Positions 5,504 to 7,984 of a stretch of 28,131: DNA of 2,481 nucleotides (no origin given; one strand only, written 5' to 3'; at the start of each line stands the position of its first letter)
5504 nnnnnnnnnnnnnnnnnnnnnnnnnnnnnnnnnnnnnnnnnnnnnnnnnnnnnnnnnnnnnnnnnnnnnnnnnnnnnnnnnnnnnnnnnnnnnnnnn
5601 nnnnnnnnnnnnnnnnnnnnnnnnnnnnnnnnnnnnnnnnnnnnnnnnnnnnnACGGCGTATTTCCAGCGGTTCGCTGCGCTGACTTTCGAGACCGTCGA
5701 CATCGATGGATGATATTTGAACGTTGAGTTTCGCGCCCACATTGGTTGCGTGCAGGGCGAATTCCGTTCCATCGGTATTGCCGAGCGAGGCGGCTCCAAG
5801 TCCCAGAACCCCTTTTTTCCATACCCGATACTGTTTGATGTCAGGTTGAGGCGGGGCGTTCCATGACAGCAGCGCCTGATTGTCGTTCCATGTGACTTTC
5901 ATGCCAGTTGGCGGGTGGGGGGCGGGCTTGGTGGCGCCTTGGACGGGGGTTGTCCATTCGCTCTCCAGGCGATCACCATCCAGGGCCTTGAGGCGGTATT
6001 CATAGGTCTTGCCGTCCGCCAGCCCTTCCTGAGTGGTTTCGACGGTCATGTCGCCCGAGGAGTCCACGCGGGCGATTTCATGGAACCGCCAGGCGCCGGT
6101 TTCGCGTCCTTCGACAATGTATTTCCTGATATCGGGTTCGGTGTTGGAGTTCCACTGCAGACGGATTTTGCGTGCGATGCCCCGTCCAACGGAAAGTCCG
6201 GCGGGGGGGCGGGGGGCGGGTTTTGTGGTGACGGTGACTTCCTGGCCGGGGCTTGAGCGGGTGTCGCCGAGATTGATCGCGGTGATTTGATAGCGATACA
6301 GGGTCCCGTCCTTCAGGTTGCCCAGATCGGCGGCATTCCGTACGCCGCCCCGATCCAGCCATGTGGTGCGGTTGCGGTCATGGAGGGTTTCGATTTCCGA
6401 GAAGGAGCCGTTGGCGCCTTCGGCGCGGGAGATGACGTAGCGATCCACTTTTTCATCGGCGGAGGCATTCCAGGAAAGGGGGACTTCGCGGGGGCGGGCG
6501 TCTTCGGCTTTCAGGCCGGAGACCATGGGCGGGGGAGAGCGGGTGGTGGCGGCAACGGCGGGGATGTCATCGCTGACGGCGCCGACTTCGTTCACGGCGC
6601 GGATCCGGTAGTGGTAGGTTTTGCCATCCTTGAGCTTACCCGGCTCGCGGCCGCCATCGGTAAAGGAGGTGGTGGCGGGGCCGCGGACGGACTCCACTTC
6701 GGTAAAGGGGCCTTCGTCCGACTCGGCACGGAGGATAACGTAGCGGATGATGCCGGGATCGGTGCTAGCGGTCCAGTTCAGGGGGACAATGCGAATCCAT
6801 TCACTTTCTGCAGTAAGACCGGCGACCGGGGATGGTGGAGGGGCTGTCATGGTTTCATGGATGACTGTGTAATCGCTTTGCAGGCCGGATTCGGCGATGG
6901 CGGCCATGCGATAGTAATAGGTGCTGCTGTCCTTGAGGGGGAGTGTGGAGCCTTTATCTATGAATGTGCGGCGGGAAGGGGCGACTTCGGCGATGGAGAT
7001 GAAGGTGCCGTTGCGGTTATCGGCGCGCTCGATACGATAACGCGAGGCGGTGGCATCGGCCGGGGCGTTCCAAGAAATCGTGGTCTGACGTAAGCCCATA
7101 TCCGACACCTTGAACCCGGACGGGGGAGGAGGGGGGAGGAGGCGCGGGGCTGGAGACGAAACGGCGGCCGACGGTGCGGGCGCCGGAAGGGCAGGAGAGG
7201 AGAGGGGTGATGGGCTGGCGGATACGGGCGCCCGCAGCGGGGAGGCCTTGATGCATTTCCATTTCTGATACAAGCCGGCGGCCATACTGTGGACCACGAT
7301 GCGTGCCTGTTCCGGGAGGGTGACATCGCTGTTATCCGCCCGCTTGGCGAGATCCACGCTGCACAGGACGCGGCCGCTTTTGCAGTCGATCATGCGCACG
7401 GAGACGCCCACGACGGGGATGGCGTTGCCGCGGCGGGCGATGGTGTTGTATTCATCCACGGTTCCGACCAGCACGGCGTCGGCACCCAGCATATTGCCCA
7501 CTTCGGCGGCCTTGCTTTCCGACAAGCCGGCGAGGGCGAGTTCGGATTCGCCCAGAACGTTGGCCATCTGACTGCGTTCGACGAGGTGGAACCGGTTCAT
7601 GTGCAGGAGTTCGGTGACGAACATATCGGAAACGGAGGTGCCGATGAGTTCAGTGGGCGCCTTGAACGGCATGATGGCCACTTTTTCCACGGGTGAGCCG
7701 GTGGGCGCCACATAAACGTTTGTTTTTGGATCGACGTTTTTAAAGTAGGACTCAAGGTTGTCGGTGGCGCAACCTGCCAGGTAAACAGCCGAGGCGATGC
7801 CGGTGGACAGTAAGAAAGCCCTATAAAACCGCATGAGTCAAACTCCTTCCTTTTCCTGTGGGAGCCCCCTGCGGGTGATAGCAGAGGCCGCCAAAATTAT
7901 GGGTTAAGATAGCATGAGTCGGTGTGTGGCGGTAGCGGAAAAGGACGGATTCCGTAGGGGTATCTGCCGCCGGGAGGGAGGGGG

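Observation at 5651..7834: CsgG-like secretion-channel domain fused to five FN3 domains in one lipoprotein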

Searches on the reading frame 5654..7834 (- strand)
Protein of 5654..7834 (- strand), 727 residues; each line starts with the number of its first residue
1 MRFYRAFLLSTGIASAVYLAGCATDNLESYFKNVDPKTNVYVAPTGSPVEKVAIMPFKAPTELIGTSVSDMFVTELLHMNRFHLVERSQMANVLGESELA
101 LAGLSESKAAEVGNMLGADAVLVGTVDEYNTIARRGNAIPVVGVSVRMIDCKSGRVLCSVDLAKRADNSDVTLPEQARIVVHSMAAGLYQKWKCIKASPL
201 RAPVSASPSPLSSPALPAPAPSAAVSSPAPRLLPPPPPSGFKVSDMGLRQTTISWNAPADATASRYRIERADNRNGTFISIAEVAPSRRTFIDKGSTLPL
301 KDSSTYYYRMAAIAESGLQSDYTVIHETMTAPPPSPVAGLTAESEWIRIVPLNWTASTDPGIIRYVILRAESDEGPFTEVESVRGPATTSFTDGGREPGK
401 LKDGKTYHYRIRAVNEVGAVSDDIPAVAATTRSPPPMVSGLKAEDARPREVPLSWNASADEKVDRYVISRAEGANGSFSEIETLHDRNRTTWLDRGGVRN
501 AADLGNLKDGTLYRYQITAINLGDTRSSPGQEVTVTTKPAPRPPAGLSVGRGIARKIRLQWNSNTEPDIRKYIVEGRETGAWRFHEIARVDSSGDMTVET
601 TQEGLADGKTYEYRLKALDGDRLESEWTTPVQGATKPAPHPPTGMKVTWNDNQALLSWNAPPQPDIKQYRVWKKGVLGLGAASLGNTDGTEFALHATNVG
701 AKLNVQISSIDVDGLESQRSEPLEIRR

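Call 3: search_protein_families(library=pfam, proteins=[window:5654-7834:-], max_evalue=1)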
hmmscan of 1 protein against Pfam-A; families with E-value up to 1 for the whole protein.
window:5654-7834:- (727 aa): 10 families
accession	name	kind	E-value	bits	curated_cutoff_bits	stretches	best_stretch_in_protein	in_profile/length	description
PF00041.27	fn3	-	1.6e-27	96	25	5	438-523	3-72/84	Fibronectin type III domain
PF03783.19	CsgG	-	2e-16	60.4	20.8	1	64-173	36-159/210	Curli production assembly/transport component CsgG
PF16656.11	Pur_ac_phosph_N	-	6.8e-11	43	30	1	447-522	11-83/93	Purple acid Phosphatase, N-terminal domain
PF25788.1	Ig_Rha78A_N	-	3.6e-07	30.8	27.4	2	556-632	19-98/105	Rha78A-like, N-terminal immunoglobulin domain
PF16655.11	PhoD_N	-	5.3e-06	27.3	30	1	533-635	13-88/90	PhoD-like phosphatase, N-terminal domain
PF25059.1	FN3_DSCAM-DSCAML_C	-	0.00047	20.9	39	0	560-618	11-65/89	DSCAM/DSCAML C-terminal Fn3-like domain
PF05643.16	GNA1162-like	-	0.0011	19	25.9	1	106-163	70-127/185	Putative lipoprotein GNA1162-like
PF13036.11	LpoB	-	0.0015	18.9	22.3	1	67-156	49-139/147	Peptidoglycan-synthase activator LpoB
PF17680.6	FlgO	-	0.15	12.4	22.6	1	61-161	34-122/130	FlgO protein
PF17717.6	DUF5562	-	0.22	11.9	29.5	0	632-684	10-59/168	Family of unknown function (DUF5562)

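Call 4: search_protein_families(library=ncbifam, proteins=[window:5654-7834:-], max_evalue=1)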
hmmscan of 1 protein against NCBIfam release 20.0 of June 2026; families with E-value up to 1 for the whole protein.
window:5654-7834:- (727 aa): 4 families
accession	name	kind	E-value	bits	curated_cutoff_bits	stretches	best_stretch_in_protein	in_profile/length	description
NF041611.1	exoglucan_CbhB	equivalog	5.6e-15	54.5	1950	2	235-435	706-890/997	exoglucanase CbhB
NF033161.1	lipo_LipL41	equivalog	0.00076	18.5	400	1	81-130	86-134/358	lipoprotein LipL41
NF052428.1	DNABindDRA0282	PfamEq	0.0049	15.5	800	1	251-326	216-303/502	DRA0282 family DNA-binding protein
TIGR02722.1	lp_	equivalog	0.0074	16.3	110.55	1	67-132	89-156/189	penicillin-binding protein activator LpoB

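Call 5: search_solved_structures(query=window:5654-7834:-, max_evalue=1, show_alignments=2)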
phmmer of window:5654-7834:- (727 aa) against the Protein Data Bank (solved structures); distinct sequences matched with E-value up to 1: 33.
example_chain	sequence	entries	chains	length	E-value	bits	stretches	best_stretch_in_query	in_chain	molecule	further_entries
8q6t_I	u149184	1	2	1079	3.4e-09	38.7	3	227-619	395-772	Titin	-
4yh7_A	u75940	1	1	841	8e-07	30.8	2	534-672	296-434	Receptor-type tyrosine-protein phosphatase delta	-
6tpw_A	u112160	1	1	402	4.8e-06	28.3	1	326-662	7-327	Receptor-type tyrosine-protein phosphatase F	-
8bnq_A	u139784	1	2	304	3.2e-05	25.5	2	540-662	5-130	Titin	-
4pbx_A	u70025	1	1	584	8.2e-05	24.2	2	499-671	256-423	Receptor-type tyrosine-protein phosphatase S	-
6tpv_A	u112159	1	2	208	0.00034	22.1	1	326-436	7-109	Receptor-type tyrosine-protein phosphatase F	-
2dju_A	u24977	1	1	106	0.00056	21.4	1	334-429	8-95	Receptor-type tyrosine-protein phosphatase F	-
3lpw_A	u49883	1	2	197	0.0012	20.4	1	235-421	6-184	A77-A78 domain from Titin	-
4yfg_B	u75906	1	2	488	0.0013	20.2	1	534-672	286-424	Receptor-type tyrosine-protein phosphatase delta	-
4yfd_A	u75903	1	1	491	0.0014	20.2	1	534-672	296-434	Receptor-type tyrosine-protein phosphatase delta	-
4u3h_A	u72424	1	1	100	0.0042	18.6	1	538-620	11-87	FN3con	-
7nht_c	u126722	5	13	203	0.0081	17.6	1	196-247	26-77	Akirin-2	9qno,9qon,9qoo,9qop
4yfe_A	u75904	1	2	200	0.0081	17.6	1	541-671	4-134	Receptor-type tyrosine-protein phosphatase delta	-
5j7k_A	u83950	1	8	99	0.013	17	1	541-625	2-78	FN3con-a-lys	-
9ot9_A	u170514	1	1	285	0.015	16.7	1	539-620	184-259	Galectin-3,FN3con-7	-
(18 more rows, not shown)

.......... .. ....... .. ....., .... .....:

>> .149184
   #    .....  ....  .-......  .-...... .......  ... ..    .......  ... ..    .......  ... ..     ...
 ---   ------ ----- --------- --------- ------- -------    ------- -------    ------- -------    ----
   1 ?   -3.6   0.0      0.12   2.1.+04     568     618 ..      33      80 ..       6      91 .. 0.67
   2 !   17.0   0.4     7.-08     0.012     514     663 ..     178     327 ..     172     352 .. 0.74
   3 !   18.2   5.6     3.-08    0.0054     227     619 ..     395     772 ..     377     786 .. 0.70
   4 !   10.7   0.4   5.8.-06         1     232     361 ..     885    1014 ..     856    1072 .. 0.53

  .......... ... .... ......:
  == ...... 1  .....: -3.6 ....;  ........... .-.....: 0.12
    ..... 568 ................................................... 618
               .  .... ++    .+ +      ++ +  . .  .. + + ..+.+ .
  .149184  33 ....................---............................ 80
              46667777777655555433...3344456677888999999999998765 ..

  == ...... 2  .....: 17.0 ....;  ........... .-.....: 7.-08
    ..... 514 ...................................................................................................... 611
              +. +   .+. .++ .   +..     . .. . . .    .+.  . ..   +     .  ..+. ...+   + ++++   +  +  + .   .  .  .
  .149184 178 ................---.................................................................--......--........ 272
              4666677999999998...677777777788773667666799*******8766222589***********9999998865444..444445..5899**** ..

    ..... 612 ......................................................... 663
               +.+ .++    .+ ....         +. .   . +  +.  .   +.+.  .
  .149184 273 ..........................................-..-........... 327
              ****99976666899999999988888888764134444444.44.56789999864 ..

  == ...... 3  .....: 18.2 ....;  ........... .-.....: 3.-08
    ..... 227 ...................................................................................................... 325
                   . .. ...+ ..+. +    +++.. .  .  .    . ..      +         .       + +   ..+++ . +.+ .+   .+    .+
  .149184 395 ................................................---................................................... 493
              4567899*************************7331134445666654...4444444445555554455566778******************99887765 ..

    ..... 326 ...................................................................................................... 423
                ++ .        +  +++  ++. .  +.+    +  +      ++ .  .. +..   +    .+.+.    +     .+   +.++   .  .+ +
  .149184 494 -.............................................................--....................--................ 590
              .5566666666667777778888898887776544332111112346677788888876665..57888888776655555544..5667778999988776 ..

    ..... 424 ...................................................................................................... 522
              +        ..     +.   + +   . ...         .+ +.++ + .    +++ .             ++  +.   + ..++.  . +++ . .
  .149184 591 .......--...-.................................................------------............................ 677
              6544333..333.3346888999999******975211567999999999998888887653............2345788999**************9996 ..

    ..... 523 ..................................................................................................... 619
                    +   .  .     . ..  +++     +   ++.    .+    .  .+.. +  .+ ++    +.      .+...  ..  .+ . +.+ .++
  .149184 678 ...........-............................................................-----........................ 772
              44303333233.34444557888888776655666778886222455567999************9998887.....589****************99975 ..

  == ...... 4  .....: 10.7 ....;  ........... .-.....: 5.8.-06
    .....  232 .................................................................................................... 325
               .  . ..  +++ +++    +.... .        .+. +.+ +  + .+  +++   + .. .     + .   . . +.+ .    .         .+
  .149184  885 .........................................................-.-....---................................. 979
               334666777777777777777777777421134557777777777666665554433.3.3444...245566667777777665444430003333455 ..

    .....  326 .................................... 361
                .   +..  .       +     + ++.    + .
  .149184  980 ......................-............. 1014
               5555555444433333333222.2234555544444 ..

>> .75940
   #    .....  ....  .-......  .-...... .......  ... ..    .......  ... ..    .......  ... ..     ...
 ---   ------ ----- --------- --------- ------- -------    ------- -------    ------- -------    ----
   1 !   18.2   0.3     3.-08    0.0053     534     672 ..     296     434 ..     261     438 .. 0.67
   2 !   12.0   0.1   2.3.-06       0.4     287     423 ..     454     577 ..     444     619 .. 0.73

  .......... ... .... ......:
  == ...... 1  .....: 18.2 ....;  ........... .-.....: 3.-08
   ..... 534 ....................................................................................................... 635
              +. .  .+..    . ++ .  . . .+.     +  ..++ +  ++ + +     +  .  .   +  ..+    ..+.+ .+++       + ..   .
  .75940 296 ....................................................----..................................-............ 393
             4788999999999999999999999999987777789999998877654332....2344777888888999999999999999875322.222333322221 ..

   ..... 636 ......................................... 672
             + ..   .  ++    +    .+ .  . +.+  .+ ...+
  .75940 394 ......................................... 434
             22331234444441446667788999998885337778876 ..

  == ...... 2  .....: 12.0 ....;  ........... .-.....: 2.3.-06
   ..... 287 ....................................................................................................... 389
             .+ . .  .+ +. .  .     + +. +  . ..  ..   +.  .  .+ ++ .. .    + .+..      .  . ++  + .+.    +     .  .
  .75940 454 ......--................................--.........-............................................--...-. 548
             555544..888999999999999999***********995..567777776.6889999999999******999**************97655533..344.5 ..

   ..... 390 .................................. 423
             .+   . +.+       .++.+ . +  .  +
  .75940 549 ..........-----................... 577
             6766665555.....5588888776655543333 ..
